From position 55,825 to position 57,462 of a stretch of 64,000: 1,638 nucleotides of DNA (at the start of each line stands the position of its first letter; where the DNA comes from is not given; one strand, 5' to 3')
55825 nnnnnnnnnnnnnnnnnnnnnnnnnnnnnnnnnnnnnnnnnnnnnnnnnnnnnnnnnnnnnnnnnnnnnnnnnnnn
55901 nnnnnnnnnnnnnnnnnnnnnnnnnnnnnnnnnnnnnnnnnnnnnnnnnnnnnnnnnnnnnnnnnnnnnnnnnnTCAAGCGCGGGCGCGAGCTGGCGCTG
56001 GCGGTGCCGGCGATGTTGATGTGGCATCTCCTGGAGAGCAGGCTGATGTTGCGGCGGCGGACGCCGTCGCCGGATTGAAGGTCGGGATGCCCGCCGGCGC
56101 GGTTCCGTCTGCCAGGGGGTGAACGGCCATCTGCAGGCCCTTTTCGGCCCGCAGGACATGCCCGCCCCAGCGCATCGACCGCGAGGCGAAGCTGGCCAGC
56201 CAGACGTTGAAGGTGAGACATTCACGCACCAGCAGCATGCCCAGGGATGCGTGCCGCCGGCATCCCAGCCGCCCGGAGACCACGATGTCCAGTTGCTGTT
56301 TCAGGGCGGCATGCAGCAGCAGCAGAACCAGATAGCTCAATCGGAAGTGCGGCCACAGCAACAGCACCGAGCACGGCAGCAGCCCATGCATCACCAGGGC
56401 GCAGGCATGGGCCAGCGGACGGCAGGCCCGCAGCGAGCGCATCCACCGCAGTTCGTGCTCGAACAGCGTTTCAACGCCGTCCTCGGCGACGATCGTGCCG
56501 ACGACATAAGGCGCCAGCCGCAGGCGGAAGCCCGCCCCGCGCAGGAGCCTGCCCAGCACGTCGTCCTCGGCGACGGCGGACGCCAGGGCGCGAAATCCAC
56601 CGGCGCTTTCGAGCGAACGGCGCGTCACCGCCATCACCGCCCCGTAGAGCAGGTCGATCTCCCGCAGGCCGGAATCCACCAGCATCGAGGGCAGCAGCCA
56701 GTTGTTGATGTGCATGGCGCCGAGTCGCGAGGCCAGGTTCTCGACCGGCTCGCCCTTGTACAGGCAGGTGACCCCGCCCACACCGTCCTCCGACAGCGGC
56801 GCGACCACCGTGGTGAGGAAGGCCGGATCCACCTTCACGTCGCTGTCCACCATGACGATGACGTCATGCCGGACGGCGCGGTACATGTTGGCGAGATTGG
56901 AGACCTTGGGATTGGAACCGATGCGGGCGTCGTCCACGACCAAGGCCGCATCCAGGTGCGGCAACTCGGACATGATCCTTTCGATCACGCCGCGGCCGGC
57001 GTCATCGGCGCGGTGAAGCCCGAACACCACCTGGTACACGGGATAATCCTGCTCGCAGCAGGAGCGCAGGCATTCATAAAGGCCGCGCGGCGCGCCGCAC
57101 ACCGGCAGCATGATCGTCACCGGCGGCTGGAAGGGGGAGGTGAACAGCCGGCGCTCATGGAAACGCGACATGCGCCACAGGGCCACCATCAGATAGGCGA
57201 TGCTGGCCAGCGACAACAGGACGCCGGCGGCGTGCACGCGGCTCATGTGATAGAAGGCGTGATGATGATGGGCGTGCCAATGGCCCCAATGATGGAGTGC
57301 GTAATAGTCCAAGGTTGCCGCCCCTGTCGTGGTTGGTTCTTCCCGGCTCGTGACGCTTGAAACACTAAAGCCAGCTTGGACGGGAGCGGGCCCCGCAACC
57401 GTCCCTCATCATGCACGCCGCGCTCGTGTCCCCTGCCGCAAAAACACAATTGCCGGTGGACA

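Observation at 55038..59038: NtrC-type two-component system, sigma-54 promoter, and a His-rich membrane GT2 (HpnI-like) gene that convergently overlaps an HpnL/flippase-like gene by 104 bp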

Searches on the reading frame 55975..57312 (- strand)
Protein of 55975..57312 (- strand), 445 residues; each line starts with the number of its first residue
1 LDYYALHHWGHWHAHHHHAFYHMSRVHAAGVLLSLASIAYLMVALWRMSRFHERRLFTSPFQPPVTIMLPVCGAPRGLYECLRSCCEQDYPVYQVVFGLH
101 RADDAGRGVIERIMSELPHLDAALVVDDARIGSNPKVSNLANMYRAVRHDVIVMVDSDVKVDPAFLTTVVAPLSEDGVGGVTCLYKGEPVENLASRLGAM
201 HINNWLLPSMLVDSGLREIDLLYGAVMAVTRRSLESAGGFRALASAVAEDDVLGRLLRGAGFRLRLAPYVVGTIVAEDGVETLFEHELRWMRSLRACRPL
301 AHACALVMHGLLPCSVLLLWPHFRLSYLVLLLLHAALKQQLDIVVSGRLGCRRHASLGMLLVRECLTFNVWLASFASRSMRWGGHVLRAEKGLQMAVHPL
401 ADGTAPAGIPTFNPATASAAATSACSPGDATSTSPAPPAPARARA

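Call 3: search_protein_families(library=pfam, proteins=[window:55975-57312:-], max_evalue=0.01)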
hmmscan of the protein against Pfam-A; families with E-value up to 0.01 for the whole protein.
window:55975-57312:- (445 aa): 4 families
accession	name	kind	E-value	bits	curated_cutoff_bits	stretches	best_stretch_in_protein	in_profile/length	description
PF13506.12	Glyco_transf_21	-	5.3e-39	133.9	21.7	1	118-292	1-174/174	Glycosyl transferase family 21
PF13641.12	Glyco_tranf_2_3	-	3.3e-24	86.6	27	1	63-292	1-229/230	Glycosyltransferase like family 2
PF13632.12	Glyco_trans_2_3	-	5.1e-16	59.5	27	1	152-337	2-192/198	Glycosyl transferase family group 2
PF00535.33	Glycos_transf_2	-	9.1e-08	32.6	23.3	1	66-201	1-131/168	Glycosyl transferase family 2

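Call 4: search_protein_families(library=ncbifam, proteins=[window:55975-57312:-], max_evalue=0.01)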
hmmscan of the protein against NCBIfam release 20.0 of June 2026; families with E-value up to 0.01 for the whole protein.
window:55975-57312:- (445 aa): 7 families
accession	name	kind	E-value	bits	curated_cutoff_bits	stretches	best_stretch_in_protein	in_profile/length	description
TIGR03472.1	HpnI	equivalog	5.7e-101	338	310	1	28-392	6-367/373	bacteriohopanetetrol glucosamine biosynthesis glycosyltransferase HpnI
TIGR03965.1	mycofact_glyco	equivalog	1.8e-09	37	280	1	44-269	56-275/467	mycofactocin biosynthesis glycosyltransferase MftF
TIGR04242.1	nodulat_NodC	equivalog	7.9e-09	35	550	1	57-182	42-165/395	chitooligosaccharide synthase NodC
TIGR03937.1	PgaC_IcaA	equivalog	1.1e-07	31.1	422.3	1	36-298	19-279/407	poly-beta-1,6-N-acetyl-D-glucosamine synthase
TIGR03469.1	HpnB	hypoth_equivalog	5.1e-07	29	379.25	1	38-266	12-255/386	hopene-associated glycosyltransferase HpnB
TIGR03111.1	glyc2_xrt_Gpos1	hypoth_equivalog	0.00019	20.4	363.95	1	48-173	34-156/439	TIGR03111 family XrtG-associated glycosyltransferase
NF038299.1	EPS_HpsN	equivalog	0.0016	17.5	425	1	65-180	3-114/317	hormogonium polysaccharide biosynthesis glycosyltransferase HpsN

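Call 7: find_related_loci(query=window:55975-57312:-, collection=genome_contigs, flank=10000)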
Query window:55975-57312:- (445 aa) in genome_contigs; peptide patterns used: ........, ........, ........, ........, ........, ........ (x = any residue, [..] = any of these).
46 stretches matched a pattern, but none encodes a relative of the query by tblastn (E <= 1e-3).

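Call 8: find_homologous_proteins(query=window:55975-57312:-)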
Query window:55975-57312:- (445 aa): 1559 proteins with E <= 0.001 among 8000 candidates; the best 120 are listed.
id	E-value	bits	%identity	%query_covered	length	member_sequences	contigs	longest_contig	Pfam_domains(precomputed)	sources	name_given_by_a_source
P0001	8.9e-280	946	100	95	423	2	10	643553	PF13632.13,PF13506.14,PF13641.13,PF00535.33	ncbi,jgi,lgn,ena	-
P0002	8.8e-195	666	75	87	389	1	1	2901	PF13632.13,PF13506.14,PF13641.13,PF00535.33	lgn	-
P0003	1.1e-133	465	60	84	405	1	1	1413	PF13632.13,PF13506.14,PF13641.13,PF00535.33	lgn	-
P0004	3.6e-132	460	60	84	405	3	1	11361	PF13632.13,PF13506.14,PF13641.13,PF00535.33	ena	-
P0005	1.8e-127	444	55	89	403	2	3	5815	PF13632.13,PF13506.14,PF13641.13,PF00535.33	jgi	jgi:ceramide glucosyltransferase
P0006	1.4e-125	438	56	85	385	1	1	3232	PF13632.13,PF13506.14,PF13641.13,PF00535.33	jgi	jgi:ceramide glucosyltransferase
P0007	2.6e-123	430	56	84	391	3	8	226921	PF13632.13,PF13506.14,PF13641.13,PF00535.33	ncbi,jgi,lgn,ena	-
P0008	6.8e-123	429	55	84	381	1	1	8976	PF13632.13,PF13506.14,PF13641.13,PF00535.33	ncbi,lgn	ncbi:MAG: bacteriohopanetetrol glucosamine biosynthesis glycosyltransferase HpnI [Gammaproteobacteri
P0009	1.3e-122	428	56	81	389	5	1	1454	PF13632.13,PF13506.14,PF13641.13,PF00535.33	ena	-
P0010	6.3e-121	423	54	82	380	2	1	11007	PF13632.13,PF13506.14,PF13641.13,PF00535.33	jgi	-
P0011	2.4e-118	414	57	77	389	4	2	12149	PF13632.13,PF13506.14,PF13641.13,PF00535.33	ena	-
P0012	2.7e-118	414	55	83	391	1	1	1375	PF13632.13,PF13506.14,PF13641.13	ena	-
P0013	2.1e-117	411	53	84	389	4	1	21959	PF13632.13,PF13506.14,PF13641.13,PF00535.33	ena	-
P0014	4.3e-111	390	51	85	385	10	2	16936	PF13632.13,PF13506.14,PF13641.13,PF00535.33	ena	-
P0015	1.6e-108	382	51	80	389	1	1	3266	PF13632.13,PF13506.14,PF13641.13,PF00535.33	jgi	-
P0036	8.8e-89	317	45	79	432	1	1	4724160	PF13632.13,PF13506.14,PF13641.13,PF00535.33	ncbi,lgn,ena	-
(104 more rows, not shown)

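Call 9: find_encoding_contigs(protein=P0001, flank=10000, max_places=4)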
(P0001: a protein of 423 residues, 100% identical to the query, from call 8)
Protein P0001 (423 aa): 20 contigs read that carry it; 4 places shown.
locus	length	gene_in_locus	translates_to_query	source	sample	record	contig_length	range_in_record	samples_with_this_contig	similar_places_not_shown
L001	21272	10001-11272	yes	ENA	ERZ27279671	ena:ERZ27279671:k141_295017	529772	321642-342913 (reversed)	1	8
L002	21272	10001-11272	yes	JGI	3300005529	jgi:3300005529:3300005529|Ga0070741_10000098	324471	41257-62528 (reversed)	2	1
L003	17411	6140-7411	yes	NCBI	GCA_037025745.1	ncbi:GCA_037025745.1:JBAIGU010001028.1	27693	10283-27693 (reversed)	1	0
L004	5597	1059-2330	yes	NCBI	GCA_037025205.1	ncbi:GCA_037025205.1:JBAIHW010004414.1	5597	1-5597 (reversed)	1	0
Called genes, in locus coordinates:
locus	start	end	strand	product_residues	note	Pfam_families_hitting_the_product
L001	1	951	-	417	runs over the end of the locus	PF00037:Fer4 (faint), PF12837:Fer4_6 (faint), PF12838:Fer4_7, PF13183:Fer4_8, PF13237:Fer4_10 (faint), PF13484:Fer4_16 (weak), PF13534:Fer4_17, PF02754:CCG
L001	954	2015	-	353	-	PF01565:FAD_binding_4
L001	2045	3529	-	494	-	PF01565:FAD_binding_4, PF02913:FAD-oxidase_C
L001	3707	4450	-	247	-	PF12261:T_hemolysin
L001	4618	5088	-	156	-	-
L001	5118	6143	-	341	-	-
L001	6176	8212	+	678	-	PF02743:dCache_1 (weak), PF00672:HAMP (weak), PF00512:HisKA, PF02518:HATPase_c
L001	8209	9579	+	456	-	PF00072:Response_reg, PF00158:Sigma54_activat, PF13191:AAA_16, PF14532:Sigma54_activ_2, PF00004:AAA (weak), PF07728:AAA_5, PF25601:AAA_lid_14, PF02954:HTH_8, +1 more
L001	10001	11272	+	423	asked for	PF13506:Glyco_transf_21, PF00535:Glycos_transf_2, PF13641:Glyco_tranf_2_3, PF13632:Glyco_trans_2_3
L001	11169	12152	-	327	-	PF03706:LPG_synthase_TM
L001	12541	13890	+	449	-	PF01743:PolyA_pol, PF12627:PolyA_pol_RNAbd, PF12626:PolyA_pol_arg_C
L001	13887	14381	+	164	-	PF01288:HPPK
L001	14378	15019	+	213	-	PF02367:TsaE (weak), PF01712:dNK, PF02223:Thymidylate_kin (faint), PF13207:AAA_17 (faint), PF13238:AAA_18 (faint), PF13671:AAA_33 (faint)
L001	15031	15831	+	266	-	PF02548:Pantoate_transf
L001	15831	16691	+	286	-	PF02569:Pantoate_ligase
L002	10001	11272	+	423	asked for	PF13506:Glyco_transf_21, PF00535:Glycos_transf_2, PF13641:Glyco_tranf_2_3, PF13632:Glyco_trans_2_3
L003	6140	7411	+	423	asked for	PF13506:Glyco_transf_21, PF00535:Glycos_transf_2, PF13641:Glyco_tranf_2_3, PF13632:Glyco_trans_2_3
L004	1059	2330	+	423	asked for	PF13506:Glyco_transf_21, PF00535:Glycos_transf_2, PF13641:Glyco_tranf_2_3, PF13632:Glyco_trans_2_3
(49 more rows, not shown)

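Call 10: list_cluster_members(proteins=[P0001, P0007, P0036])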
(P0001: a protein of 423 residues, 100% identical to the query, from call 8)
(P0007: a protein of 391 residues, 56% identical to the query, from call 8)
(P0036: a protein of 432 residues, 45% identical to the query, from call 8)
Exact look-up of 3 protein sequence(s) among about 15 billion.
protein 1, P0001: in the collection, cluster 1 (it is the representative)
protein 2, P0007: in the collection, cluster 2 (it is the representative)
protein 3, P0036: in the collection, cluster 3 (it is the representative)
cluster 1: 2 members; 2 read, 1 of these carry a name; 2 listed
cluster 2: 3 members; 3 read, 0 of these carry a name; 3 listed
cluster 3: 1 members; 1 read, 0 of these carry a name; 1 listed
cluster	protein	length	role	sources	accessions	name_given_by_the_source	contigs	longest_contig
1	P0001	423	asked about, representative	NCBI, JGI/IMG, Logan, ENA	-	-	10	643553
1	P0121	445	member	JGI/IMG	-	ceramide glucosyltransferase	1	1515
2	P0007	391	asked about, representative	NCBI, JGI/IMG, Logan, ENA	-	-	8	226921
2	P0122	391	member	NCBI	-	-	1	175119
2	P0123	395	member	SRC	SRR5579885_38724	-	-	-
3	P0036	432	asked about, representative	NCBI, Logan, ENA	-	-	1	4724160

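Call 17: find_related_loci(query=A1, collection=genome_contigs, flank=10000)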
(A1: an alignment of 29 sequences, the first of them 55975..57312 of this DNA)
Query A1 (445 aa) in genome_contigs; peptide patterns used: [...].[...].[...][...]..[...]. (x = any residue, [..] = any of these).
421 stretches matched a pattern; 338 encode a relative of the query (tblastn E <= 1e-3); the best 80 are kept; 80 distinct loci.
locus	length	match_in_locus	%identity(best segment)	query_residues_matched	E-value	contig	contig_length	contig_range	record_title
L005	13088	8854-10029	54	23-423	1e-126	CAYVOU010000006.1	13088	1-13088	MAG TPA_asm: uncultured Gammaproteobacteria bacterium isolate binchicken_co224_255 genome assembly, contig: NODE_4692_le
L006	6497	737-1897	53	23-410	3e-125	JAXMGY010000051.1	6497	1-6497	MAG: Gammaproteobacteria bacterium isolate STL-PRO125 C3.119.fa-51, whole genome shotgun sequence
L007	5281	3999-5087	55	32-395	1e-112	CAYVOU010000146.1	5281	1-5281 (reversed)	MAG TPA_asm: uncultured Gammaproteobacteria bacterium isolate binchicken_co224_255 genome assembly, contig: NODE_18896_l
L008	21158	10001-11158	49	20-409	2e-107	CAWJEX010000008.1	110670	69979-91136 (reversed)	MAG: uncultured Alphaproteobacteria bacterium isolate MFD09222.bin.1.102 genome assembly, contig: contig_149545, whole g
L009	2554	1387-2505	50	22-395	2e-106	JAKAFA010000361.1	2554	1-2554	MAG: Proteobacteria bacterium isolate WY1.bin62 NODE_87339_length_2554_cov_2.201483, whole genome shotgun sequence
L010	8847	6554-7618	48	40-395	1e-95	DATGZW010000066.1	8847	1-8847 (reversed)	MAG TPA_asm: Patescibacteria group bacterium isolate SMAG_U10674 k141_456005, whole genome shotgun sequence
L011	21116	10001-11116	46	40-408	2e-92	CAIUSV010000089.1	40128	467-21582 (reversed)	MAG: uncultured Rhodospirillaceae bacterium isolate E14_bin-2645 genome assembly, contig: bin-2645:89/93, whole genome s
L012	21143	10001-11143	48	32-413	9e-92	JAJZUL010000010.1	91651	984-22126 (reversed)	MAG: Proteobacteria bacterium isolate SKS4.bin33 NODE_367_length_91651_cov_2.593353, whole genome shotgun sequence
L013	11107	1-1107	44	28-396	1e-90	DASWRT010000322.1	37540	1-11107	MAG TPA_asm: Stellaceae bacterium isolate SMAG_U3529 k141_520369, whole genome shotgun sequence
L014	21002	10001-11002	46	61-395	1e-89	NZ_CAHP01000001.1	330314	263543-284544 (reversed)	Magnetospirillum molischianum DSM 120, whole genome shotgun sequence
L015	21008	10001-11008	47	59-395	5e-89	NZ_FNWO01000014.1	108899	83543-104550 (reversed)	Magnetospirillum fulvum strain DSM 13234, whole genome shotgun sequence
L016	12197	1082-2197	44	59-444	1e-88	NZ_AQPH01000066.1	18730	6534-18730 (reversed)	Magnetospirillum fulvum MGU-K5 contig00066, whole genome shotgun sequence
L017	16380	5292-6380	43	36-398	8e-87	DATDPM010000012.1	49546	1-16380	MAG TPA_asm: Alphaproteobacteria bacterium isolate SMAG_U7921 k141_2639949, whole genome shotgun sequence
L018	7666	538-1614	43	31-385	2e-86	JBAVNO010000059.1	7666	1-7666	MAG: Alphaproteobacteria bacterium isolate MFD03833_ilm_asm_bin3 k127_138089, whole genome shotgun sequence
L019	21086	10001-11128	40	21-396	9e-86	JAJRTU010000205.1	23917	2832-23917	MAG: Gammaproteobacteria bacterium isolate Dive96_bin10.122 k141_2497324, whole genome shotgun sequence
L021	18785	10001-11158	50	20-409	1e-112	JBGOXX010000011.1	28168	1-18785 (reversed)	MAG: Alphaproteobacteria bacterium isolate OBJ_0618_130150_57 k141_1108072_length_28168_cov_24.9699, whole genome shotgu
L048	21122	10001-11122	36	30-396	2e-68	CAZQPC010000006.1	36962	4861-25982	MAG TPA_asm: uncultured Magnetovibrio sp. isolate binchicken_co46_96 genome assembly, contig: NODE_1909_length_36962_cov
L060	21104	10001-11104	35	31-396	3e-63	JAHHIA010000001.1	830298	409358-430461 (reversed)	MAG: Scytolyngbya sp. HA4215-MV1 scaffold_5_c1, whole genome shotgun sequence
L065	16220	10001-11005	39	62-392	3e-61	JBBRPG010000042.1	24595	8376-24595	MAG: Alphaproteobacteria bacterium isolate La1_metabat2.417 LA1C_B2.417_k141_2835523L_24595_cov_12.0000, whole genome sh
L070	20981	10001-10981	37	64-395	6e-60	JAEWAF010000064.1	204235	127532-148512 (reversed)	MAG: Proteobacteria bacterium isolate OH_PBB_2 k127_1619065, whole genome shotgun sequence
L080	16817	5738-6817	32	31-388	1e-57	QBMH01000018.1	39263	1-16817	MAG: Leptolyngbya sp. isolate ULC077bin1 scaffold18_size39263, whole genome shotgun sequence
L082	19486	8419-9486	37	31-384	2e-56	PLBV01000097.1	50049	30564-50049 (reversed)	MAG: Hyphomicrobiales bacterium isolate palsa_904 73.20111000_P3M.42_contig_2598, whole genome shotgun sequence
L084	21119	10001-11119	31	31-401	9e-56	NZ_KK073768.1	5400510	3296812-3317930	[Scytonema hofmanni] UTEX 2349 Tol9009DRAFT_TPD.8, whole genome shotgun sequence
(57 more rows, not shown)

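Call 18: find_encoding_contigs(protein=P0002, flank=5000, max_places=2)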
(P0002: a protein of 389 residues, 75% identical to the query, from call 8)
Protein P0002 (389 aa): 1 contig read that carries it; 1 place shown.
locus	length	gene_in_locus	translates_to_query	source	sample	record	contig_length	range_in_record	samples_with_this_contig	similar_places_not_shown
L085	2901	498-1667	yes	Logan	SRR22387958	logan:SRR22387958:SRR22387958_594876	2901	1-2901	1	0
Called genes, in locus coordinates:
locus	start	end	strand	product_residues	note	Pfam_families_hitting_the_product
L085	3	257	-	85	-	?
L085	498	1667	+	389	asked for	PF13506:Glyco_transf_21, PF00535:Glycos_transf_2, PF13641:Glyco_tranf_2_3, PF13632:Glyco_trans_2_3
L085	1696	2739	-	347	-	PF03706:LPG_synthase_TM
